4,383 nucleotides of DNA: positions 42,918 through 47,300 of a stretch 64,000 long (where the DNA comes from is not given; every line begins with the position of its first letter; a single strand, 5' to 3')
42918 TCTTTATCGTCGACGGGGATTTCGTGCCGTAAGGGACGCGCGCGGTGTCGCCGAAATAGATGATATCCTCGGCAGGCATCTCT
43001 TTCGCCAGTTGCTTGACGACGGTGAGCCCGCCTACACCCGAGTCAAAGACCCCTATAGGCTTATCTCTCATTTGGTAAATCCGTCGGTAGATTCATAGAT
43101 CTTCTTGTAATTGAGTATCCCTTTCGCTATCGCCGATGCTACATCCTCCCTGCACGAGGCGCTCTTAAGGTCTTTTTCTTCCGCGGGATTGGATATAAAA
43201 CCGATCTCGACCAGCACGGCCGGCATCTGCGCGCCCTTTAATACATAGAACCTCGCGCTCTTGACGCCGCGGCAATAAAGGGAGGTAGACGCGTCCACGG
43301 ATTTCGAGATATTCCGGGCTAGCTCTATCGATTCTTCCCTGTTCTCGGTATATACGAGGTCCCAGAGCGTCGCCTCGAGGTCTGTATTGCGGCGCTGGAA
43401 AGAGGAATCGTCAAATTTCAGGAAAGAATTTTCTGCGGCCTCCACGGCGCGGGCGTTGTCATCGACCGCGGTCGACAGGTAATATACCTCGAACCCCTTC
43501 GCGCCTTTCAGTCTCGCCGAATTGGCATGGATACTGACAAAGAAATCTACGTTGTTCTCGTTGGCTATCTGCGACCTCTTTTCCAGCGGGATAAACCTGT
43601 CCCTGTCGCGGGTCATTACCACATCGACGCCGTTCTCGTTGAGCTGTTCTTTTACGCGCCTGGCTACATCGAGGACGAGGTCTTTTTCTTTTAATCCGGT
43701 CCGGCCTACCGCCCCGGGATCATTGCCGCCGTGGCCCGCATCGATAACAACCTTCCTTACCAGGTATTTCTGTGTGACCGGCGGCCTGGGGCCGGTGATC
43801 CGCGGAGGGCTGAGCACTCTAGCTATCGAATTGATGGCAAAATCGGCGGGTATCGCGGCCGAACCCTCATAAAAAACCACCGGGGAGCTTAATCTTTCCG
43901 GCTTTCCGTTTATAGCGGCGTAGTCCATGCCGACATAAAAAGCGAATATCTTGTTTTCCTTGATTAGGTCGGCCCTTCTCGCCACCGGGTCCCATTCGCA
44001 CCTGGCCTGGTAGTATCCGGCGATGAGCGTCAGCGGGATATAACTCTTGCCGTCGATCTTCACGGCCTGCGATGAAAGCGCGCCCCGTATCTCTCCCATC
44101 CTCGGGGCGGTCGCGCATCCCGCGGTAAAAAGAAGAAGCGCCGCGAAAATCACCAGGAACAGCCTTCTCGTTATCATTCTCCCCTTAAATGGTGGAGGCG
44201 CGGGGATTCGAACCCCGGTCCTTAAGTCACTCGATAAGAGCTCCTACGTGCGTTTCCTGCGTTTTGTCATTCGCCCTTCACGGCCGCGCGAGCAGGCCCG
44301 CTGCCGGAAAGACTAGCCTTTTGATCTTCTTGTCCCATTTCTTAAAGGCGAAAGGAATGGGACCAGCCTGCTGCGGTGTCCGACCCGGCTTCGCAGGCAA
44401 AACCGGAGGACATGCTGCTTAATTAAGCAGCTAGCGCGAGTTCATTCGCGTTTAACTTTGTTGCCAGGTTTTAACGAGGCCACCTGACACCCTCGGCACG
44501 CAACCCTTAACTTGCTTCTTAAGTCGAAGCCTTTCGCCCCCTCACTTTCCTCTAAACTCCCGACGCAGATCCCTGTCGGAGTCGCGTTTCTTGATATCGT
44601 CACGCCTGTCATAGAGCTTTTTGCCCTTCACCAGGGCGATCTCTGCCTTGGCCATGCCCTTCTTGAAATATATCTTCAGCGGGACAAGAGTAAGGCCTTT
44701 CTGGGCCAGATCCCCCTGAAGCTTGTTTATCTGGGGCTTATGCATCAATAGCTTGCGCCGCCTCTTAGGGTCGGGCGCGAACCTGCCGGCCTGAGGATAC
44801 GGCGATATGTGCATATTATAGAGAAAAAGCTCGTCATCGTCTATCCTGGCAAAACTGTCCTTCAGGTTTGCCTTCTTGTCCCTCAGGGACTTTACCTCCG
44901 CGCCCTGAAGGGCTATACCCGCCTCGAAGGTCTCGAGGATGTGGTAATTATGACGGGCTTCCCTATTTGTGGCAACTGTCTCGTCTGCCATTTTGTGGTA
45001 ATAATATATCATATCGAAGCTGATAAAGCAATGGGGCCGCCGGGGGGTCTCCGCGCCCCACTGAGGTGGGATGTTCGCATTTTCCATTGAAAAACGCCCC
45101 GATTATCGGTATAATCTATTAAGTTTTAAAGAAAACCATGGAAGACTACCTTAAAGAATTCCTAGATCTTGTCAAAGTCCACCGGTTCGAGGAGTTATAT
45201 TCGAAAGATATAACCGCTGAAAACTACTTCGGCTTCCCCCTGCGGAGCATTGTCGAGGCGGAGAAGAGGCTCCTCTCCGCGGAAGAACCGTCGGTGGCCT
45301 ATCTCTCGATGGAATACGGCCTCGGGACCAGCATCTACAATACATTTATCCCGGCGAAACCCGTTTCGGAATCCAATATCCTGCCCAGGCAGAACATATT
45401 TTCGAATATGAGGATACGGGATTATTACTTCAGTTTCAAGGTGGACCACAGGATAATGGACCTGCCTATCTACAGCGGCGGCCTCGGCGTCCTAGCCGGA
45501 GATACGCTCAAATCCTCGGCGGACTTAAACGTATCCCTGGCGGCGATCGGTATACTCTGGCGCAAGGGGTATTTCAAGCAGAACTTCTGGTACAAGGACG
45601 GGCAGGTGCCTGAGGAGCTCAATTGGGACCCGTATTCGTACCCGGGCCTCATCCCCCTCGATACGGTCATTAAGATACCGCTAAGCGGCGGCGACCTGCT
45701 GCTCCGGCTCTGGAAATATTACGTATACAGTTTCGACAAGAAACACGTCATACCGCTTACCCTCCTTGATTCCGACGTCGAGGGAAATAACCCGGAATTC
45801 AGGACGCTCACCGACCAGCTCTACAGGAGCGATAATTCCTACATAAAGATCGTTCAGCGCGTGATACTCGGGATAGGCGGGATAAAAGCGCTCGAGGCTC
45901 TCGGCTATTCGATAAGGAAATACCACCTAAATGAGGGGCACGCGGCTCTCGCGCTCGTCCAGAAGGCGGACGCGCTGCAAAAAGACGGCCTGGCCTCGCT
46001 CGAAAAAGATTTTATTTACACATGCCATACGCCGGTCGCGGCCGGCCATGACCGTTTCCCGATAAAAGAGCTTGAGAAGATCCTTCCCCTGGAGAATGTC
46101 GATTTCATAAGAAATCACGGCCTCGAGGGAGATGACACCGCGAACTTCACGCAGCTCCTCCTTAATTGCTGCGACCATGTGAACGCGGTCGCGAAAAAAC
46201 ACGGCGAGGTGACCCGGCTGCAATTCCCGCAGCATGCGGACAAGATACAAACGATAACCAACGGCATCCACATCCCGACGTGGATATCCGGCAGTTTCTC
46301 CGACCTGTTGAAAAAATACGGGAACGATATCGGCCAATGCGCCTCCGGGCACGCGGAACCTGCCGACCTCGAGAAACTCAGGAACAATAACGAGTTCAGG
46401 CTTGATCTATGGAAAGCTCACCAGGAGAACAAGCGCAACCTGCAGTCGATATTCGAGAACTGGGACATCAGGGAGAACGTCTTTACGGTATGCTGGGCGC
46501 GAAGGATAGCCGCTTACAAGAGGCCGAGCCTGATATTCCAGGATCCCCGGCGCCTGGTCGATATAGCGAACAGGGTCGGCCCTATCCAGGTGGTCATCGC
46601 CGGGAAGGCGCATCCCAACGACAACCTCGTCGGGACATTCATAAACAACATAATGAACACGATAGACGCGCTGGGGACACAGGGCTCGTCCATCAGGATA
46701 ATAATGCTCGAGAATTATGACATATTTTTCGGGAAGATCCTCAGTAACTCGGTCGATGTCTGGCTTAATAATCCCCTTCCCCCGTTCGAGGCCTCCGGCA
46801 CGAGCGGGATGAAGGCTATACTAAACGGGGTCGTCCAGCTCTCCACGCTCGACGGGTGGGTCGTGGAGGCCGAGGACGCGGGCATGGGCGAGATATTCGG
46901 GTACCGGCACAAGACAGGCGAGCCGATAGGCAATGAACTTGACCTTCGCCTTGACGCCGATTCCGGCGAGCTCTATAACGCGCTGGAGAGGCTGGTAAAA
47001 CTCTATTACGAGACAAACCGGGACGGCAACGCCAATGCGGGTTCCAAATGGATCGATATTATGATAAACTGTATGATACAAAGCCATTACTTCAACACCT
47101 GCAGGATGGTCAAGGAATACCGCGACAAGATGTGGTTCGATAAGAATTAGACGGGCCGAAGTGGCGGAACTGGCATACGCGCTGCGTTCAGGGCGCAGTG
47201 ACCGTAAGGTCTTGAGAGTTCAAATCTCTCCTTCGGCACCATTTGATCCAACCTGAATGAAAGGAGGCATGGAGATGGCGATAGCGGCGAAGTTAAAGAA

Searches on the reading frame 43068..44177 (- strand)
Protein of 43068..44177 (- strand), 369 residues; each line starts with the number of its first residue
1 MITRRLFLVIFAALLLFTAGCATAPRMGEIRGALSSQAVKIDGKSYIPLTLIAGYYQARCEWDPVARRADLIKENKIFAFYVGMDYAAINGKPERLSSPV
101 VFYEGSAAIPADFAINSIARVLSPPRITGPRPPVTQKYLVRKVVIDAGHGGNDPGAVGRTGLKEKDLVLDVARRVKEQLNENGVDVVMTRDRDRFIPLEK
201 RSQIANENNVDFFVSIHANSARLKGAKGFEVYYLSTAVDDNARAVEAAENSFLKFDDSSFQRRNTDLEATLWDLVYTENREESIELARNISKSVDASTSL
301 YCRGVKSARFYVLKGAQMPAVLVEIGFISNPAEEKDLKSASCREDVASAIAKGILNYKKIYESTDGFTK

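Call 92: search_protein_families(library=pfam, proteins=[window:43068-44177:-], max_evalue=0.0001)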
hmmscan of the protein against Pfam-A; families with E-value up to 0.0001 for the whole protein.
window:43068-44177:- (369 aa): 2 families
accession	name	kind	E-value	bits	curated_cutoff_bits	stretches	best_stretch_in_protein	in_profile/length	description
PF01520.23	Amidase_3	-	9.3e-60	202.1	27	1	143-355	1-173/174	N-acetylmuramoyl-L-alanine amidase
PF07833.16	Cu_amine_oxidN1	-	2.8e-10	40.5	24.2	1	37-114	12-89/108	Copper amine oxidase N-terminal domain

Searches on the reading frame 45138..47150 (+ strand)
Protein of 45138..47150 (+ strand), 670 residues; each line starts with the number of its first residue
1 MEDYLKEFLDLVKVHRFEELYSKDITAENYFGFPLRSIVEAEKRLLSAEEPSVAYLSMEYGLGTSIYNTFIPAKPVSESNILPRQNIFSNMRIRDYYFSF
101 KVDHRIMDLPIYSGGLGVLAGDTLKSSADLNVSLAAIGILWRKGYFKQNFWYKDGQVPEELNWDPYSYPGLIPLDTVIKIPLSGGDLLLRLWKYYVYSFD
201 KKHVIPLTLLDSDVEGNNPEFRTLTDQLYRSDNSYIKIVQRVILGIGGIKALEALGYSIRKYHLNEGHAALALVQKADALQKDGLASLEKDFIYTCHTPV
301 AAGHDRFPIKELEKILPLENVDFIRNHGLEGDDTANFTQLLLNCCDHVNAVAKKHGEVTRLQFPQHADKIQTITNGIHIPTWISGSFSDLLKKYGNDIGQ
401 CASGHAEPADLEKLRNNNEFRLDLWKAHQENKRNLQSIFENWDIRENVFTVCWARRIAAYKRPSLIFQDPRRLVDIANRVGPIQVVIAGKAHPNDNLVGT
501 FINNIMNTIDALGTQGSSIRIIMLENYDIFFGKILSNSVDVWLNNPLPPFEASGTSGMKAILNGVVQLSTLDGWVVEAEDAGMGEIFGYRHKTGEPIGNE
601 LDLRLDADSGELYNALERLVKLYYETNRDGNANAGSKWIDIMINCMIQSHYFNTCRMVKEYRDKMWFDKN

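Call 92: search_protein_families(library=pfam, proteins=[window:45138-47150:+], max_evalue=0.0001)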
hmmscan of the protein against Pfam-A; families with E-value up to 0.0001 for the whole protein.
window:45138-47150:+ (670 aa): 1 family
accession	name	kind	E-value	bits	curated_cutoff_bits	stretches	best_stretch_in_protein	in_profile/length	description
PF00343.26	Phosphorylase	-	2.4e-32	112.5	27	1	333-590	322-597/713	Carbohydrate phosphorylase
